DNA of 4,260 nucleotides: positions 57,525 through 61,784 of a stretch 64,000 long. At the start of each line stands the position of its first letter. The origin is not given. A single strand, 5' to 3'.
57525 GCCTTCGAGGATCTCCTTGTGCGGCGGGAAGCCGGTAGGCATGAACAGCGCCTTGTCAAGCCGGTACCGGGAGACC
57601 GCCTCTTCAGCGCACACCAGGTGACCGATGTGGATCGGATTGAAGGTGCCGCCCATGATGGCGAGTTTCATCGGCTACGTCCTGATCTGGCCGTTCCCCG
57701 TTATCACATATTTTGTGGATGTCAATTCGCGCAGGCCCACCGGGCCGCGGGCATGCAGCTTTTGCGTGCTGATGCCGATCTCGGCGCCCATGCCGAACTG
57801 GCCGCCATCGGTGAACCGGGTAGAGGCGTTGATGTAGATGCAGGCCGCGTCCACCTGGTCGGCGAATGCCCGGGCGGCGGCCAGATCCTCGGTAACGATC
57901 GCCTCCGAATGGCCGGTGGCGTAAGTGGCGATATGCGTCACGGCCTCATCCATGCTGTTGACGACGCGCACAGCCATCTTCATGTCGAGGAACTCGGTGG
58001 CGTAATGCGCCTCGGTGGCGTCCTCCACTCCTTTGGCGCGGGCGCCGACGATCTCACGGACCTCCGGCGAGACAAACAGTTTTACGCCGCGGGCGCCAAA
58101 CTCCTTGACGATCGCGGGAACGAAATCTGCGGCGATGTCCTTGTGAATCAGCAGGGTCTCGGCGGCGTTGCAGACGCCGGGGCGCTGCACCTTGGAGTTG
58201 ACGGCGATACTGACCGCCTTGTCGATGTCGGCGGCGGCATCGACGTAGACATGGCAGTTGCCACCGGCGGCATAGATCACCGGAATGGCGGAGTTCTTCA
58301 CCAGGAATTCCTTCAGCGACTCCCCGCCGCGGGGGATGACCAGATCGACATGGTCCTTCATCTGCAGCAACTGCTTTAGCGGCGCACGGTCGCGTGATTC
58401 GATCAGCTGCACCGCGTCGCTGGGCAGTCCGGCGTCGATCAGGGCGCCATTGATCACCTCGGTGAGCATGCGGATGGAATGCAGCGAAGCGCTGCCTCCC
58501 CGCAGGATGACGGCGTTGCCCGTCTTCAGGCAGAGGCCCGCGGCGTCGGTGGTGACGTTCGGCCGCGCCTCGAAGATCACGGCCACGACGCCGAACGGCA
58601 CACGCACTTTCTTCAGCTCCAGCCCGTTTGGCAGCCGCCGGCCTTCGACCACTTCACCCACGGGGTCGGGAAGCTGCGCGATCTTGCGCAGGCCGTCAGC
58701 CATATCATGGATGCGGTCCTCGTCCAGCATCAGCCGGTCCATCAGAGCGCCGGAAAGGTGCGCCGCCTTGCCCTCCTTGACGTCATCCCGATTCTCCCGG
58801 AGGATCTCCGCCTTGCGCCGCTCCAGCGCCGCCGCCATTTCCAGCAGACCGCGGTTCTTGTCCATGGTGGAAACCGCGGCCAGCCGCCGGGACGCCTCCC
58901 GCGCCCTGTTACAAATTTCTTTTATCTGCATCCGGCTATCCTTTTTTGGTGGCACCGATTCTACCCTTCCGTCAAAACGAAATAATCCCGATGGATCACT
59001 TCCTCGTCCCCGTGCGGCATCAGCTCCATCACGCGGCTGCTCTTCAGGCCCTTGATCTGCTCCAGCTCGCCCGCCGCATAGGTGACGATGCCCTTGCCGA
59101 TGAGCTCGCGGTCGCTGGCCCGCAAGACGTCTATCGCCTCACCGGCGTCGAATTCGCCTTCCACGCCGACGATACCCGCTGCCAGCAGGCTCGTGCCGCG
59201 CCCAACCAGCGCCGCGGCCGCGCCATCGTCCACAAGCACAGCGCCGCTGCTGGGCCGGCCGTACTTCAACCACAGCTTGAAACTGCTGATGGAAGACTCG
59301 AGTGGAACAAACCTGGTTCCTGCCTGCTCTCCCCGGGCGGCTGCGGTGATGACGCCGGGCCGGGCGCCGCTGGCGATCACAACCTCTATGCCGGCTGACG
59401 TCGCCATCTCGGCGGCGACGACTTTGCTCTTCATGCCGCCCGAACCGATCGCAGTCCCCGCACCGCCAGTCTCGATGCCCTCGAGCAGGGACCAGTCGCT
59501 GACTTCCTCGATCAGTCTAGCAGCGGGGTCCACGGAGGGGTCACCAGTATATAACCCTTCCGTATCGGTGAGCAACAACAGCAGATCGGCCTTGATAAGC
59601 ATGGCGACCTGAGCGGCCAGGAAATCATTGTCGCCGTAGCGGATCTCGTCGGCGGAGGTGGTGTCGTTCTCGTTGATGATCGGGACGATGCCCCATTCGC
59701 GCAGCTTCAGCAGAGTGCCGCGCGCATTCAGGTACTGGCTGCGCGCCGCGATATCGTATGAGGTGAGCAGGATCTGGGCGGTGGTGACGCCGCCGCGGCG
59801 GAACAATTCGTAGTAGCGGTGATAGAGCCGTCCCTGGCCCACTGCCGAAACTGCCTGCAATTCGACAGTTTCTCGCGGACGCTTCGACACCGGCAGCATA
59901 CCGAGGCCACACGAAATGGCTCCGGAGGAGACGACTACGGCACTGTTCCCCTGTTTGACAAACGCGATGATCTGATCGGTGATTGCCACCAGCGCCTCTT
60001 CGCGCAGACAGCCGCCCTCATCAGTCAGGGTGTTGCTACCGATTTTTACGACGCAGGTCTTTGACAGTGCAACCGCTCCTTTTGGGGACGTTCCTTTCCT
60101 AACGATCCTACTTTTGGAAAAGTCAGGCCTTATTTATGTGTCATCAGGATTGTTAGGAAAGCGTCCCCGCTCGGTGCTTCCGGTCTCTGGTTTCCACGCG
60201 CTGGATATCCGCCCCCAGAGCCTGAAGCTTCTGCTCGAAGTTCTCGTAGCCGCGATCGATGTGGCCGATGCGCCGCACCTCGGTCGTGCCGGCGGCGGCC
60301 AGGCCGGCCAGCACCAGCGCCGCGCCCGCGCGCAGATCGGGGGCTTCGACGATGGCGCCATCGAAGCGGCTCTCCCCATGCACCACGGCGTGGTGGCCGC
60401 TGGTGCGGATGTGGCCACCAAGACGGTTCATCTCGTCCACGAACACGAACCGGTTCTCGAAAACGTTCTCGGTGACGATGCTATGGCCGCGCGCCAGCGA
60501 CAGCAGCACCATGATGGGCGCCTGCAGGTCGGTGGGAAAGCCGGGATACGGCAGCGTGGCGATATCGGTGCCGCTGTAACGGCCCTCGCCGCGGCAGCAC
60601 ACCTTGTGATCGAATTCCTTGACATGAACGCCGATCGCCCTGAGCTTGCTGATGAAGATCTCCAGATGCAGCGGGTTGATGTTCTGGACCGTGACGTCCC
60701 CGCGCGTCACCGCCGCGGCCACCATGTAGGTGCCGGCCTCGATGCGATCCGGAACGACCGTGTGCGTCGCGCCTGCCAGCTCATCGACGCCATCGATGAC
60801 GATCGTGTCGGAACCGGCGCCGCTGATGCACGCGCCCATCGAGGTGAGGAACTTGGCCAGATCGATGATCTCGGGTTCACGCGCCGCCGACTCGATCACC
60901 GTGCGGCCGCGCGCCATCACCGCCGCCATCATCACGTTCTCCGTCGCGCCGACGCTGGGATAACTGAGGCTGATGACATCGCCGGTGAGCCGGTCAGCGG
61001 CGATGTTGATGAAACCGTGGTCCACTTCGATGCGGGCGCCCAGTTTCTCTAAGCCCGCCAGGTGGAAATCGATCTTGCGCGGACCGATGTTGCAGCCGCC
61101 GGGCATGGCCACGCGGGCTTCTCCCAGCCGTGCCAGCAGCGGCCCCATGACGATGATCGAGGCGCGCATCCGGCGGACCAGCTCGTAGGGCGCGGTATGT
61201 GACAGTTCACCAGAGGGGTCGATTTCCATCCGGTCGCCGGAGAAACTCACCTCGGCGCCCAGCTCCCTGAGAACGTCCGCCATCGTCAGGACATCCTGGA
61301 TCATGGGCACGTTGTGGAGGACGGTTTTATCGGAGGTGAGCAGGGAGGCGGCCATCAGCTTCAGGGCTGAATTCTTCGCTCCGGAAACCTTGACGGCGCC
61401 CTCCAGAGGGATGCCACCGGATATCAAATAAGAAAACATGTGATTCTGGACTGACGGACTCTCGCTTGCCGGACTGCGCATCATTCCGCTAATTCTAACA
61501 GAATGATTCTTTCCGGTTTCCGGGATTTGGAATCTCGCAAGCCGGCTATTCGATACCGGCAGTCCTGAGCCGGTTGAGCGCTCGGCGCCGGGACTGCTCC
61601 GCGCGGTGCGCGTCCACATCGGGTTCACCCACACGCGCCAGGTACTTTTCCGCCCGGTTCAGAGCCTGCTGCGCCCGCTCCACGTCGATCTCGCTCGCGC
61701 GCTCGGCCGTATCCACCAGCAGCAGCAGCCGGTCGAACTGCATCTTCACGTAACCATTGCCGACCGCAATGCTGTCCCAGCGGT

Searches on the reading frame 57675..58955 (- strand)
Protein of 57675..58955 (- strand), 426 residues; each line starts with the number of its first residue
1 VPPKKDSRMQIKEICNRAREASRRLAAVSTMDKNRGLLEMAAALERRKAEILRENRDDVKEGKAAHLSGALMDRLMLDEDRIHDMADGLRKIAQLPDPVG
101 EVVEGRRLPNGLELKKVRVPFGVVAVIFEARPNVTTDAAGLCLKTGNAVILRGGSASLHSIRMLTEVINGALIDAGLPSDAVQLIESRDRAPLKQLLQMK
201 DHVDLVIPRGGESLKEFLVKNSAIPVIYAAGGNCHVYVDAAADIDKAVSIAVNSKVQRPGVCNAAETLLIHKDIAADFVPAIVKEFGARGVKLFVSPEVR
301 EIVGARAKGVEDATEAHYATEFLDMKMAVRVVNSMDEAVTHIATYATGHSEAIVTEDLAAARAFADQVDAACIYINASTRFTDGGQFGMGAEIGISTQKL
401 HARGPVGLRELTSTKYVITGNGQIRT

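Call 3: search_protein_families(library=pfam, proteins=[window:57675-58955:-], max_evalue=0.01)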
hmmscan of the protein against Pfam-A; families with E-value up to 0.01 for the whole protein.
window:57675-58955:- (426 aa): 1 family
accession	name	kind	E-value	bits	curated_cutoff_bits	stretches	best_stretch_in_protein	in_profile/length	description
PF00171.27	Aldedh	-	1.1e-28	100.4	23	2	7-286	27-293/461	Aldehyde dehydrogenase family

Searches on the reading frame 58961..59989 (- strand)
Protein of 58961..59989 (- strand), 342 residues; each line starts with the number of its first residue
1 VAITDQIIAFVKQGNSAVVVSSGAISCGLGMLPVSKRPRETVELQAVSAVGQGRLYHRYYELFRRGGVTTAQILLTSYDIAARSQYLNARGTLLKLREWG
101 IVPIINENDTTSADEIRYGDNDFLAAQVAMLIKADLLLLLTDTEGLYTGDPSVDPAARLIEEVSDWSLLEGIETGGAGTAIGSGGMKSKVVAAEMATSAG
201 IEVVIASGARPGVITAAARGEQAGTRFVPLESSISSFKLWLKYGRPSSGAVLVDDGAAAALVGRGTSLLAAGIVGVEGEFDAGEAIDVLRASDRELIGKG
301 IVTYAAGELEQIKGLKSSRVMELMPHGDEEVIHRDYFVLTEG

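Call 3: search_protein_families(library=pfam, proteins=[window:58961-59989:-], max_evalue=0.01)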
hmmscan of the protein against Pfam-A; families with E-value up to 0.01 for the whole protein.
window:58961-59989:- (342 aa): 2 families
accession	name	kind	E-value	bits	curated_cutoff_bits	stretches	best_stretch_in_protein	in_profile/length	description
PF00696.33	AA_kinase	-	8.5e-35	121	24.9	1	3-207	22-234/234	Amino acid kinase family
PF01472.26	PUA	-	3.4e-16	59.4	24.8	1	249-321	1-71/74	PUA domain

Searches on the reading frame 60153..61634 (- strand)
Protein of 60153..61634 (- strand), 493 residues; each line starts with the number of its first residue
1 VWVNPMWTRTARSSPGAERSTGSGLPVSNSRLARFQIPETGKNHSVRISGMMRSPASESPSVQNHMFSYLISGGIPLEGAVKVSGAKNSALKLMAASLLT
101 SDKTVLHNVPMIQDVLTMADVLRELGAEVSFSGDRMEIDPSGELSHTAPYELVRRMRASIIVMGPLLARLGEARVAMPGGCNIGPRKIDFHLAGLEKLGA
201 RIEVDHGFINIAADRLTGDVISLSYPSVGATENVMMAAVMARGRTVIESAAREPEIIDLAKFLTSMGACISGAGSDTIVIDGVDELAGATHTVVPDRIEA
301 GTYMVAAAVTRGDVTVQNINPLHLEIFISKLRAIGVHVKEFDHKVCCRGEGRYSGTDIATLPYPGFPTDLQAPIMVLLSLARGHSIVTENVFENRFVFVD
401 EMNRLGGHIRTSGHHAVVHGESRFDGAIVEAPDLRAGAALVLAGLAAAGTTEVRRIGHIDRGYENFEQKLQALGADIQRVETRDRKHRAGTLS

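Call 3: search_protein_families(library=pfam, proteins=[window:60153-61634:-], max_evalue=0.01)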
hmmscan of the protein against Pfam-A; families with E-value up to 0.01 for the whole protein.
window:60153-61634:- (493 aa): 1 family
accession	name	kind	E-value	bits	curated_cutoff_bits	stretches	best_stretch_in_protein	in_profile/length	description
PF00275.25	EPSP_synthase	-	4.3e-105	352.3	22.8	1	73-470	3-417/417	EPSP synthase (3-phosphoshikimate 1-carboxyvinyltransferase)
